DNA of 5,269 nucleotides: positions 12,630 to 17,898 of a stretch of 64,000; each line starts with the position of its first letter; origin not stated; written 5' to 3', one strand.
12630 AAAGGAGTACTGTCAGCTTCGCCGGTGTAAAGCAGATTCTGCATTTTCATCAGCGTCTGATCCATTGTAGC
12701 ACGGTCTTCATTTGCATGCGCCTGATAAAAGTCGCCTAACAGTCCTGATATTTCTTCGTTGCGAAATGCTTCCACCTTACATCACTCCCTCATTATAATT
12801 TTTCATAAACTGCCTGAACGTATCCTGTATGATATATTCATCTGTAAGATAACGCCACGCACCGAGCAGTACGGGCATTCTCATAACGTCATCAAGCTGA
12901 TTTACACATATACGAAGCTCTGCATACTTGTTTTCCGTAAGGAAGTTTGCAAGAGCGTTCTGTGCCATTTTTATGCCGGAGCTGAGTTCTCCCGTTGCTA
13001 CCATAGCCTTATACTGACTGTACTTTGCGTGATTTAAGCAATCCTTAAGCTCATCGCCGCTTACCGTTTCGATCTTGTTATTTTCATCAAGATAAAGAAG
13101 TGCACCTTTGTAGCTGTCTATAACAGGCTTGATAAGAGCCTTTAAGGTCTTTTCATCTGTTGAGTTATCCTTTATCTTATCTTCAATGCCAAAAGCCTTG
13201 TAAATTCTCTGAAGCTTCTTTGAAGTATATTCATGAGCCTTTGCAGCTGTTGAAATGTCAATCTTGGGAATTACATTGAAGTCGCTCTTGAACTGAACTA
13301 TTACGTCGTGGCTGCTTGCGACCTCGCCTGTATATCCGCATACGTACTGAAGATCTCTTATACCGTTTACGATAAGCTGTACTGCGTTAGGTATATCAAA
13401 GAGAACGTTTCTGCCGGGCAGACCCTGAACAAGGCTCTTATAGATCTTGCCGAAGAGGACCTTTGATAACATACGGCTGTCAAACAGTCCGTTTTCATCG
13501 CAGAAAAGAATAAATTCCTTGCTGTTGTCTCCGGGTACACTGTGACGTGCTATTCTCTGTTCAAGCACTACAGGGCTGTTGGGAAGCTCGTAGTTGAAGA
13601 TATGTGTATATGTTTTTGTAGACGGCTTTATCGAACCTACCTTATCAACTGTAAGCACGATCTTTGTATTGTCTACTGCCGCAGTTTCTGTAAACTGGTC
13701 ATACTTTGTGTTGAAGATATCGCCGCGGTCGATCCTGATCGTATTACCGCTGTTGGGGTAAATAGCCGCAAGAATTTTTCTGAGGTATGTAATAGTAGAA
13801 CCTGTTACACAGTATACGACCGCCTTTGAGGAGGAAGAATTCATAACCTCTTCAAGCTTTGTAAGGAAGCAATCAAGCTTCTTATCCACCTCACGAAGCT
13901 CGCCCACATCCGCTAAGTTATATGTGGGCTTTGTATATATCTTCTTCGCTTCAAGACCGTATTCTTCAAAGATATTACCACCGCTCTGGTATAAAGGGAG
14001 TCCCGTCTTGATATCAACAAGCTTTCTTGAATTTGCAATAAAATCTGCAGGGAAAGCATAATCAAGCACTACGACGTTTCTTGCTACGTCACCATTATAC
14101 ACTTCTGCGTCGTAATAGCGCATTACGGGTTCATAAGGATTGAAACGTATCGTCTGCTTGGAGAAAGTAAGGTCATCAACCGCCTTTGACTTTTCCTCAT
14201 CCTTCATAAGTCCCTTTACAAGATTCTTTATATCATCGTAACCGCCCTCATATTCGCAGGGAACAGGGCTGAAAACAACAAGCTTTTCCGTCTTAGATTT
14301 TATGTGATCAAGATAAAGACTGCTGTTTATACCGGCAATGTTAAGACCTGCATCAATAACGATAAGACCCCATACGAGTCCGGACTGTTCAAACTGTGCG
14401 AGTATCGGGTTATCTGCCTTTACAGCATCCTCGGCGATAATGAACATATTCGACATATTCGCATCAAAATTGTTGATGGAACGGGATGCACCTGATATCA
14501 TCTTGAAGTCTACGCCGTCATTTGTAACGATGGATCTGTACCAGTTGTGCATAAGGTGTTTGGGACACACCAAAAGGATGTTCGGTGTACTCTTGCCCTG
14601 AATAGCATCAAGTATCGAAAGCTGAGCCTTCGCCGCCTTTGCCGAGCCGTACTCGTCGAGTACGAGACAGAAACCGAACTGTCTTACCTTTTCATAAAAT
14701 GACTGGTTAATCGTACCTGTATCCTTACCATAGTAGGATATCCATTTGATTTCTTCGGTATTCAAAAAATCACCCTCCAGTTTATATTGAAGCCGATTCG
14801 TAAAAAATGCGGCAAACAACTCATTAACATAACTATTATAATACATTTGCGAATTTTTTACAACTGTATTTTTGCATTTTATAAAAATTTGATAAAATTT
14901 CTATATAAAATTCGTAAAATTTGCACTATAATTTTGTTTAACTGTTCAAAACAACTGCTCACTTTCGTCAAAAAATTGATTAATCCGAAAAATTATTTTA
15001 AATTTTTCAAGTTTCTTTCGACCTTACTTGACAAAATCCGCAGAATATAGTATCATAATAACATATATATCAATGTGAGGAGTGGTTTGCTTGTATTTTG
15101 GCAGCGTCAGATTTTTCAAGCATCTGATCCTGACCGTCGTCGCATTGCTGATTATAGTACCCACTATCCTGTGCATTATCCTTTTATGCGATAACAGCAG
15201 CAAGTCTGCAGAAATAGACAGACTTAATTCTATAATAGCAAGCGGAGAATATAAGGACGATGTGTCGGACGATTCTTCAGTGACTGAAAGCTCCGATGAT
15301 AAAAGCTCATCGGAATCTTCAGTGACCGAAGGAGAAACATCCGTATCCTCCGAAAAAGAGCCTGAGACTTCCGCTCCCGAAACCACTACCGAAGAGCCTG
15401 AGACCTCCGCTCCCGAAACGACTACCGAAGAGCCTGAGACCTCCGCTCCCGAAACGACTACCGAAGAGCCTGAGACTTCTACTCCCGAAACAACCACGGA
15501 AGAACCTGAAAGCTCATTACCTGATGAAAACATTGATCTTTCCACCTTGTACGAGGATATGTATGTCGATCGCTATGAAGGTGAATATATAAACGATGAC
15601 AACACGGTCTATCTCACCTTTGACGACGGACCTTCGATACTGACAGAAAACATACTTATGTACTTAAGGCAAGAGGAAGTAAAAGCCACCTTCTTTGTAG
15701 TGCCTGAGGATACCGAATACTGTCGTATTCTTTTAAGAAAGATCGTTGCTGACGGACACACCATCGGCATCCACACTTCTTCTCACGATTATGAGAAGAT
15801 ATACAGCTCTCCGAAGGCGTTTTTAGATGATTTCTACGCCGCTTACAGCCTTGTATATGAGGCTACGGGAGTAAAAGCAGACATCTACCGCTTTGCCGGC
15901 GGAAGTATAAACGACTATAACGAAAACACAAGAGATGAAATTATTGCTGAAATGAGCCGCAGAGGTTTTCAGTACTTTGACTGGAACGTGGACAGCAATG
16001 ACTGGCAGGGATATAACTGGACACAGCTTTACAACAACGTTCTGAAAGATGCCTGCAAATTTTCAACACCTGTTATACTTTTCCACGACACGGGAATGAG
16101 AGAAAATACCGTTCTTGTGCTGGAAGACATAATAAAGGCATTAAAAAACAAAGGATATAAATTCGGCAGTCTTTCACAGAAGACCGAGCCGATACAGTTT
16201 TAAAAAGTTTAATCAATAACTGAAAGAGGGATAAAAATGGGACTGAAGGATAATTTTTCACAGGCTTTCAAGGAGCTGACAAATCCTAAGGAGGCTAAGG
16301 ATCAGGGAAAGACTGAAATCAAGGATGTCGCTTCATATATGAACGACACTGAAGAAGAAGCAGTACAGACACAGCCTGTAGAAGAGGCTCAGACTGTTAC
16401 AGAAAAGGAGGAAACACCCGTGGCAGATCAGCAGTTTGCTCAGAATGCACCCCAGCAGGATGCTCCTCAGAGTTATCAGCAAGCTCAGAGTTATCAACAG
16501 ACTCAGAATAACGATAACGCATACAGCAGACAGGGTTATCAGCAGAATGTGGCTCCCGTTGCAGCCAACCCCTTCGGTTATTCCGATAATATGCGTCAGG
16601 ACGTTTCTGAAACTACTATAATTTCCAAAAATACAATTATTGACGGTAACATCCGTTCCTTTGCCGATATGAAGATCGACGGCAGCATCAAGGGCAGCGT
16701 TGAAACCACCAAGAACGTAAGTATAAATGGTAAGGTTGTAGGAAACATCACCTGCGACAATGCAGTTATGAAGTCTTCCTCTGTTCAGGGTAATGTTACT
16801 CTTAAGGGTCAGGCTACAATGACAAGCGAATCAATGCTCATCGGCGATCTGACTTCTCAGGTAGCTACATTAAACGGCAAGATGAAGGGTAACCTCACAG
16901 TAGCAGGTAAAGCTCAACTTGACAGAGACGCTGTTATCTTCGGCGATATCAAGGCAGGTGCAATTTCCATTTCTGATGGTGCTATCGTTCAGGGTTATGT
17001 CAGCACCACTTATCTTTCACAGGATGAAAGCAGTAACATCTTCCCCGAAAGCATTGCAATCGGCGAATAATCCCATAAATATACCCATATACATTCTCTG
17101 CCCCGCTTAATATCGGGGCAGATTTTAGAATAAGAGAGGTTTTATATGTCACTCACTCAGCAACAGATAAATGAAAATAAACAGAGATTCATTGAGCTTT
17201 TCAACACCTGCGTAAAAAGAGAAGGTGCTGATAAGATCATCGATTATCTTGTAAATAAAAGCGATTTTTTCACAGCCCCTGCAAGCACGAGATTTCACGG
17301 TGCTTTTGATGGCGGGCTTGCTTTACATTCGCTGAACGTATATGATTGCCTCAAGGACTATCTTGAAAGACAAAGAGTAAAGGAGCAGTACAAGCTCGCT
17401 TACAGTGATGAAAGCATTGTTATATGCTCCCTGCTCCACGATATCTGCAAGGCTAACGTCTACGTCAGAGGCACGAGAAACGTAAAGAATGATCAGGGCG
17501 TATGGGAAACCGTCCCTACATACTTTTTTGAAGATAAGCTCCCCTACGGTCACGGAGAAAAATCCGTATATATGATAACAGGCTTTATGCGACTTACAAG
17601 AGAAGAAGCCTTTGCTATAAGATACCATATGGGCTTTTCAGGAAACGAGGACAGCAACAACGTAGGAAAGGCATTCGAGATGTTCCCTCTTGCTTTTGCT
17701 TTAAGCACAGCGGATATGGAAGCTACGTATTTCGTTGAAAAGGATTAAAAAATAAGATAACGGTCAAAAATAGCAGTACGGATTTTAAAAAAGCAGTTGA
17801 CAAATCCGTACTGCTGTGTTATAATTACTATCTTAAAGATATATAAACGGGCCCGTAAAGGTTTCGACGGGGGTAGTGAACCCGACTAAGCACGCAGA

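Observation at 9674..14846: Two-gene operon: SNF2-like helicase plus sacsin-type GHKL ATPase giant protein, a candidate uncharacterised defence / DNA-surveillance system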

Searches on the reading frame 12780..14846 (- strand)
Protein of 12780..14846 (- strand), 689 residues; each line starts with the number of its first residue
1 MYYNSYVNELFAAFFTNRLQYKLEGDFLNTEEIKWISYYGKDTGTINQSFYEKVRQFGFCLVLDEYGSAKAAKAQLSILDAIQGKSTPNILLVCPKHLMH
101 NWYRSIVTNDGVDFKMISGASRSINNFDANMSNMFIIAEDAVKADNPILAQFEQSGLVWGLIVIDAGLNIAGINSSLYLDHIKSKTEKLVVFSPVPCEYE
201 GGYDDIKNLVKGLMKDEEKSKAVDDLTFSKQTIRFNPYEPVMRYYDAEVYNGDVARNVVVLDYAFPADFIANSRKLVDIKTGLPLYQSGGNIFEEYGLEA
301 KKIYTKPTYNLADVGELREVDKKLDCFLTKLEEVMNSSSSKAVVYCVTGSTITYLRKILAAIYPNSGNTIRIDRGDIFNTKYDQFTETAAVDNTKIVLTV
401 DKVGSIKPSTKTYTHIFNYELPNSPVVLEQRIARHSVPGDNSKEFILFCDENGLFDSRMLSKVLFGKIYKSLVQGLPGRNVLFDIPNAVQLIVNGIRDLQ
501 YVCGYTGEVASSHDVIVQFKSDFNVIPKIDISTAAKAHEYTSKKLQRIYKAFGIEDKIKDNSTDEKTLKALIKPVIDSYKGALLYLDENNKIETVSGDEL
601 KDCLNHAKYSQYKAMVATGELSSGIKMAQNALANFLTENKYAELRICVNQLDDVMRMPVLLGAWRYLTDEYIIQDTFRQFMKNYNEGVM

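Call 3: search_protein_families(library=pfam, proteins=[window:12780-14846:-], max_evalue=1)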
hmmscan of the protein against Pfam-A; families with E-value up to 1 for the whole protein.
window:12780-14846:- (689 aa): 2 families
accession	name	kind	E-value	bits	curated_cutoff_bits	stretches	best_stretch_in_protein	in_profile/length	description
PF00176.29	SNF2-rel_dom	-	0.021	14.4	24.9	1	60-195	20-162/290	SNF2-related domain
PF07728.20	AAA_5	-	0.15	12.5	22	0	7-80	15-91/139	AAA domain (dynein-related subfamily)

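Call 4: search_protein_families(library=padloc, proteins=[window:12780-14846:-], max_evalue=1)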
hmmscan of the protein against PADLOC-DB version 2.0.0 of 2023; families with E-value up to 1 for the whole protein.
window:12780-14846:- (689 aa): 9 families
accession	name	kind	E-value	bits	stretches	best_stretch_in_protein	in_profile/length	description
PDLC02623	DrmD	-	6.8e-07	25.4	1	300-446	489-631/1040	DrmD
PDLC00659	HmaA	-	5.9e-06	22.4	2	62-167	127-232/1176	SNF2 helicase / DEAD-box helicase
PDLC02572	DrmA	-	4.6e-05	19.5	2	61-118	139-196/1043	DrmA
PDLC02843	DpdE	-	0.0023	13.9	1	320-434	549-659/1091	DpdE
PDLC02632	DrmD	-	0.0025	14.4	1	61-118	144-201/662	DrmD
PDLC02621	DrmD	-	0.0035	13.6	1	321-435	499-620/1040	DrmD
PDLC02500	BrxHI|BrxHII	-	0.013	12.1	1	413-435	547-570/933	BrxHI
PDLC02504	BrxHI|BrxHII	-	0.024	10.5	1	414-441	556-584/971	BrxHII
PDLC02633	DrmD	-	0.046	9.7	1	61-120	146-205/839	DrmD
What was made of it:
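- A's best library hits are defence SNF2 models (call 4).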

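Call 5: search_protein_families(library=ncbifam, proteins=[window:12780-14846:-], max_evalue=1)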
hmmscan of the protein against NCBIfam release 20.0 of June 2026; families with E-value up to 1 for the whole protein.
window:12780-14846:- (689 aa): 5 families
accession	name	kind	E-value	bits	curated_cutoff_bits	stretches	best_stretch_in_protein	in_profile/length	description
NF038317.1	DISARM_DrmD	equivalog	0.0073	14.6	610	1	318-434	481-604/1021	DISARM system SNF2-like helicase DrmD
NF003426.0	PRK04914.1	equivalog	0.0092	14.2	576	0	316-434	474-587/959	RNA polymerase-associated protein RapA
NF058637.1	helic_SCO1167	equivalog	0.0096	14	1200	1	84-166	516-592/932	SCO1167/SCO6262 family helicase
NF003419.0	PRK04837.1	equivalog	0.055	12.2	588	1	323-453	243-365/424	ATP-dependent RNA helicase RhlB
NF041062.1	DpdE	equivalog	0.19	9.6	500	1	328-434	533-635/1048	protein DpdE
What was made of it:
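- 12777..14765 (-): Gene A: SNF2-fold protein with degenerate ATPase motifs (pseudo-helicase). Likely 662 aa from TTG 14765; the maximal ORF reaches ATG 14846 (689 aa). Calls 3-5 (weak SNF2, DrmD and RapA hits).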

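Call 8: find_homologous_proteins(query=window:12780-14846:-)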
Query window:12780-14846:- (689 aa): 208 proteins with E <= 0.001 among 8000 candidates; the best 120 are listed.
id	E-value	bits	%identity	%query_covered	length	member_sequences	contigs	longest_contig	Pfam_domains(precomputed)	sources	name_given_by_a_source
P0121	0.0e+0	1557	100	100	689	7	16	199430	-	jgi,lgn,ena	-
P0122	0.0e+0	1330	88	96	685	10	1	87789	-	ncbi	-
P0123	0.0e+0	1327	88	96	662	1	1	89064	-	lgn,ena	-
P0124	0.0e+0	1325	87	96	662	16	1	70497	-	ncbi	-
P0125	0.0e+0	1200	78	96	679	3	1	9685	-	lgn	-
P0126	0.0e+0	1095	71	96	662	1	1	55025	-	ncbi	-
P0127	0.0e+0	1083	70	96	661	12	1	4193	-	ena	-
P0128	0.0e+0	1077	71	96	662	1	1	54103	-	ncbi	-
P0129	0.0e+0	1064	69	96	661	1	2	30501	-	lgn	-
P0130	0.0e+0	1051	69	96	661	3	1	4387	-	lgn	-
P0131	0.0e+0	1020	63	100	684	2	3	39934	-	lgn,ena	-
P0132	0.0e+0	1020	65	96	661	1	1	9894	-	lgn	-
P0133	0.0e+0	1019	65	96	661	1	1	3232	-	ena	-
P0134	0.0e+0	1017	65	96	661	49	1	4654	-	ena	-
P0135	5.2e-298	1008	65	96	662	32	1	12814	-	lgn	-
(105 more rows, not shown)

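Call 13: search_solved_structures(query=window:12780-14846:-, max_evalue=10, show_alignments=2)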
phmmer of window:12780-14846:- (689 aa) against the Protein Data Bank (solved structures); distinct sequences matched with E-value up to 10: 6.
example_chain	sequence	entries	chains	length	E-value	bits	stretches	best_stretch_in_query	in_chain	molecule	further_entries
8so8_A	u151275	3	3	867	0.41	12.3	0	339-435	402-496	RNA polymerase-associated protein RapA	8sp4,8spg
6bog_A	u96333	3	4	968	0.52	12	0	339-435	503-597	RNA polymerase-associated protein RapA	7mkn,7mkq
7m8e_F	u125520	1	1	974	0.53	11.9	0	339-435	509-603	RNA polymerase-associated protein RapA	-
4s20_K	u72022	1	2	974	0.53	11.9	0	339-435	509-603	RNA polymerase-associated protein RapA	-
5nt7_B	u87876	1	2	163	0.8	11.3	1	329-466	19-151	ATP-dependent RNA helicase vasa, isoform A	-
8t0l_F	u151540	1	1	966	1.9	10.1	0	60-117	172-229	RNA polymerase-associated protein RapA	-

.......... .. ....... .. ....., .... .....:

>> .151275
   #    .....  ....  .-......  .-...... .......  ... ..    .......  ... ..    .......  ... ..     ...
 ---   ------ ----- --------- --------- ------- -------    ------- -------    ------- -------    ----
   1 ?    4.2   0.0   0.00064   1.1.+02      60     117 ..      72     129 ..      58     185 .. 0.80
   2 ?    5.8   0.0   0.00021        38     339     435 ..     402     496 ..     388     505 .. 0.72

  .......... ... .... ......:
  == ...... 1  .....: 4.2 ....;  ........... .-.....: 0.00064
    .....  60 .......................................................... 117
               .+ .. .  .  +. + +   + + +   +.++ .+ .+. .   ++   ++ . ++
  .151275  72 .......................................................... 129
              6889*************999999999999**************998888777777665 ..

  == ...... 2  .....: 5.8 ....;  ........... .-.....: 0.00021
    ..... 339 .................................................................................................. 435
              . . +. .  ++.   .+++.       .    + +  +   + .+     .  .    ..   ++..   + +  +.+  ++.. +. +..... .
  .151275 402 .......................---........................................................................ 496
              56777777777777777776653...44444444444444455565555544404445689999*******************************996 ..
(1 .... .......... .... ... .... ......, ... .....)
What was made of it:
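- Closest known: RapA. Same: It is collinear over motifs I-Ia and V-VI (call 13).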

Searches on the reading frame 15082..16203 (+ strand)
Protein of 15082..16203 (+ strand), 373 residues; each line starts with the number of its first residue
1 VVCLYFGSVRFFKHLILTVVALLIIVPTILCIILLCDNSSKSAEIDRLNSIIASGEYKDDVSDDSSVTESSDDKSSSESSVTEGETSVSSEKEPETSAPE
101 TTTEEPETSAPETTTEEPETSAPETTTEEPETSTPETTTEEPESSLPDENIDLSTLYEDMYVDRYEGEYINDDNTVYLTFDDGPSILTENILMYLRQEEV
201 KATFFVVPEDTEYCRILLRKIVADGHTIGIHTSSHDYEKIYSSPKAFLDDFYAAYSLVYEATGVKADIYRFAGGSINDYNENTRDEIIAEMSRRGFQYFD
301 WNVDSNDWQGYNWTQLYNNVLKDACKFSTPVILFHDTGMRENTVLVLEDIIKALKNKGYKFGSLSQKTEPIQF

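Call 31: search_protein_families(library=pfam, proteins=[window:15082-16203:+], max_evalue=0.00001)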
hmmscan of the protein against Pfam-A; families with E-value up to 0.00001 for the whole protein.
window:15082-16203:+ (373 aa): 1 family
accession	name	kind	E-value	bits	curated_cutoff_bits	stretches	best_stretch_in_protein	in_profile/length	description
PF01522.26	Polysacc_deac_1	-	3.5e-24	85.6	23.1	1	172-279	5-111/124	Polysaccharide deacetylase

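Call 84: search_protein_families(library=padloc, proteins=[window:15082-16203:+], max_evalue=0.00001)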
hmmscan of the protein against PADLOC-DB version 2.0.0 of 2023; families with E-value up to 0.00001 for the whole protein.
window:15082-16203:+ (373 aa): 0 families
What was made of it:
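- Checked: None of the ten non-dcw neighbours scanned (15082-33682) has a PADLOC hit (call 84).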

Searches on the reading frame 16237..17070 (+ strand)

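Call 31: search_protein_families(library=pfam, proteins=[window:16237-17070:+], max_evalue=0.00001)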
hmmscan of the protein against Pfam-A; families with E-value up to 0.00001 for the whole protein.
window:16237-17070:+ (277 aa): 1 family
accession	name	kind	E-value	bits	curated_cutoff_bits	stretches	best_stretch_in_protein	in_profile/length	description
PF04519.19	Bactofilin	-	3.2e-23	82.3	27.9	2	167-255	9-97/98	Polymer-forming cytoskeletal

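Call 84: search_protein_families(library=padloc, proteins=[window:16237-17070:+], max_evalue=0.00001)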
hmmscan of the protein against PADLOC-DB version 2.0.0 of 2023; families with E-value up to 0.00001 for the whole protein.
window:16237-17070:+ (277 aa): 0 families

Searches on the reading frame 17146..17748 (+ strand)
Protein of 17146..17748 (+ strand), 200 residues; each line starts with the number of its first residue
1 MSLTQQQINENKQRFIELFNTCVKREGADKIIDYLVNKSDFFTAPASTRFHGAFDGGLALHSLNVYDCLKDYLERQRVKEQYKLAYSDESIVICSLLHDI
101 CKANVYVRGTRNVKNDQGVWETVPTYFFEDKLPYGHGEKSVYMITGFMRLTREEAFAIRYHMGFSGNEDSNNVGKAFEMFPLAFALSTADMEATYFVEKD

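Call 31: search_protein_families(library=pfam, proteins=[window:17146-17748:+], max_evalue=0.00001)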
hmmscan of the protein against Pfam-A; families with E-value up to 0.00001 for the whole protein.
window:17146-17748:+ (200 aa): 0 families

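Call 59: find_related_loci(query=window:17146-17745:+, collection=metagenome_contigs, flank=10000)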
Query window:17146-17745:+ (200 aa) in metagenome_contigs; peptide patterns used: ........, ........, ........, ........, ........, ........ (x = any residue, [..] = any of these).
540 stretches matched a pattern; 292 encode a relative of the query (tblastn E <= 1e-3); the best 80 are kept; 80 distinct loci.
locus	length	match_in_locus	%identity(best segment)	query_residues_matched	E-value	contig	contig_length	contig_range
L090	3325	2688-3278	79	2-198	3e-110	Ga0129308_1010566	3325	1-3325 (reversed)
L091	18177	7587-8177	77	3-198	3e-106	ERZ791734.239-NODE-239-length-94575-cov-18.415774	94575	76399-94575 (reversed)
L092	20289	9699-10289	77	3-198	7e-106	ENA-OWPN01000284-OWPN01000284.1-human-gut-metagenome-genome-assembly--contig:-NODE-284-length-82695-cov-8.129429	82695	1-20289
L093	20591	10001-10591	77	3-198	7e-106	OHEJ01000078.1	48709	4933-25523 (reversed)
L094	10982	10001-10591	77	3-198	7e-106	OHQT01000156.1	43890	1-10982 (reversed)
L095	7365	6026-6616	77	3-198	2e-105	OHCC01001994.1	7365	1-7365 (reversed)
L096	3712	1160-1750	77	3-198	5e-107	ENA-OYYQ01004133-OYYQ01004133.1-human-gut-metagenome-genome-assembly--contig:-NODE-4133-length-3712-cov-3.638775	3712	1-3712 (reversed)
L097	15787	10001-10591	77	3-198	1e-105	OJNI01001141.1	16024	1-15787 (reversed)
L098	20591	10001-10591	77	3-198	2e-105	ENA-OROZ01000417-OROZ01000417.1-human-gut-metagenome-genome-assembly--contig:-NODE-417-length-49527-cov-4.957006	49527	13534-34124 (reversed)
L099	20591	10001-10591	77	3-198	2e-105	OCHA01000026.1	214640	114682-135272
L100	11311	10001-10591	77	3-198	1e-105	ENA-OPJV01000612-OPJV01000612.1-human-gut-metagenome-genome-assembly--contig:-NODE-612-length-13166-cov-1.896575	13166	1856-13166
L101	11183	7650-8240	77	3-198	2e-105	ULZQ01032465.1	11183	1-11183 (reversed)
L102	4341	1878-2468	77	3-198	3e-106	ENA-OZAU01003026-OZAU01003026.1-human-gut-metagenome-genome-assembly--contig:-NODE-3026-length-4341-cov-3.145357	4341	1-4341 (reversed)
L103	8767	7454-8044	77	3-198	1e-105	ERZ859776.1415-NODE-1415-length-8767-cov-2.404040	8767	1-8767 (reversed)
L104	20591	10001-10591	77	3-198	2e-105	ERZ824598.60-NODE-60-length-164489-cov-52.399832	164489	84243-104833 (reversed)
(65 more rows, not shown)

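Call 84: search_protein_families(library=padloc, proteins=[window:17146-17748:+], max_evalue=0.00001)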
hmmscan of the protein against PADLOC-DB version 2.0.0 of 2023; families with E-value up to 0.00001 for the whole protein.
window:17146-17748:+ (200 aa): 0 families
